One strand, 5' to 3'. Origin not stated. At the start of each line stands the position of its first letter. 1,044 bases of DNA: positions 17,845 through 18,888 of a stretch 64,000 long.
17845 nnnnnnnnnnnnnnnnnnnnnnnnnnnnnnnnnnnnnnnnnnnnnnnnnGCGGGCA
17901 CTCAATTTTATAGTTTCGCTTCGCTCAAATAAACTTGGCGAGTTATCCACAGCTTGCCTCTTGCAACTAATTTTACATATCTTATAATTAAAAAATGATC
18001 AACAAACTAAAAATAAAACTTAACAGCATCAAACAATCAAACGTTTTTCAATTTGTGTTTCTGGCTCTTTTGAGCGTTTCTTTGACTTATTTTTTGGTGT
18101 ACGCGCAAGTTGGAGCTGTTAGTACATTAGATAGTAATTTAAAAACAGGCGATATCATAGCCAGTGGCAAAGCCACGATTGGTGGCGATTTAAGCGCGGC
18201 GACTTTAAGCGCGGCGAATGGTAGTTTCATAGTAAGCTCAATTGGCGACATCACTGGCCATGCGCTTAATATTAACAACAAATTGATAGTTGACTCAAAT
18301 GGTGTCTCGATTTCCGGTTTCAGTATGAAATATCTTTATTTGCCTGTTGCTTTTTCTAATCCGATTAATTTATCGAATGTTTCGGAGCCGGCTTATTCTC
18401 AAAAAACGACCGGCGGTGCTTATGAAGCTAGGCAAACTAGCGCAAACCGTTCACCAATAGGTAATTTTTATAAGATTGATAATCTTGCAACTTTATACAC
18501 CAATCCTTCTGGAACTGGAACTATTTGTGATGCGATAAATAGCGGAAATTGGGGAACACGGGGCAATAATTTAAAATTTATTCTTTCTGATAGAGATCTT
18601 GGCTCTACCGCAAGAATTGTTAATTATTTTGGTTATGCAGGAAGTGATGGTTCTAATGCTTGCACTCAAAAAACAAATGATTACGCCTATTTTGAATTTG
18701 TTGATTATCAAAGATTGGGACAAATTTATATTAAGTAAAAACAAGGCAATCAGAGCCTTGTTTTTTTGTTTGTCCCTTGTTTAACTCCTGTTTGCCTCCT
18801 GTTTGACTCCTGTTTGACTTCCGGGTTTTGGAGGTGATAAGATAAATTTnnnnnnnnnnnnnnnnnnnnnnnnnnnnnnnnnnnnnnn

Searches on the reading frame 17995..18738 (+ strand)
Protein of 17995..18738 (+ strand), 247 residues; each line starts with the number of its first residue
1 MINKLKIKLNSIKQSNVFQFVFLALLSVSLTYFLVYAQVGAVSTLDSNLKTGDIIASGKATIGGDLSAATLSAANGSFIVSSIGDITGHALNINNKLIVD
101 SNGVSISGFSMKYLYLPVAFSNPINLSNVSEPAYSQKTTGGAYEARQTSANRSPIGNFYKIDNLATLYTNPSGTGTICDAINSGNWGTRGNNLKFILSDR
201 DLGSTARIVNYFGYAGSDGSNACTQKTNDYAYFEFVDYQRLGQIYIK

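Call 4: search_protein_families(library=pfam, proteins=[window:17995-18738:+], max_evalue=0.1)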
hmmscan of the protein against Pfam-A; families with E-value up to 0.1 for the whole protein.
window:17995-18738:+ (247 aa): 0 families

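Call 13: search_protein_families(library=ncbifam, proteins=[window:17995-18738:+], max_evalue=0.1)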
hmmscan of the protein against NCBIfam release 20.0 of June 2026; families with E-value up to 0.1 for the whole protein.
window:17995-18738:+ (247 aa): 0 families

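Call 68: find_related_loci(query=window:17995-18735:+, collection=metagenome_contigs, flank=5000)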
Query window:17995-18735:+ (247 aa) in metagenome_contigs; peptide patterns used: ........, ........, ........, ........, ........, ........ (x = any residue, [..] = any of these).
600 stretches matched a pattern, but none encodes a relative of the query by tblastn (E <= 1e-3).
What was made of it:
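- Tried and rejected: Synteny search for an empty site, using the upstream 247-aa protein: no relatives in metagenome_contigs (call 68).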
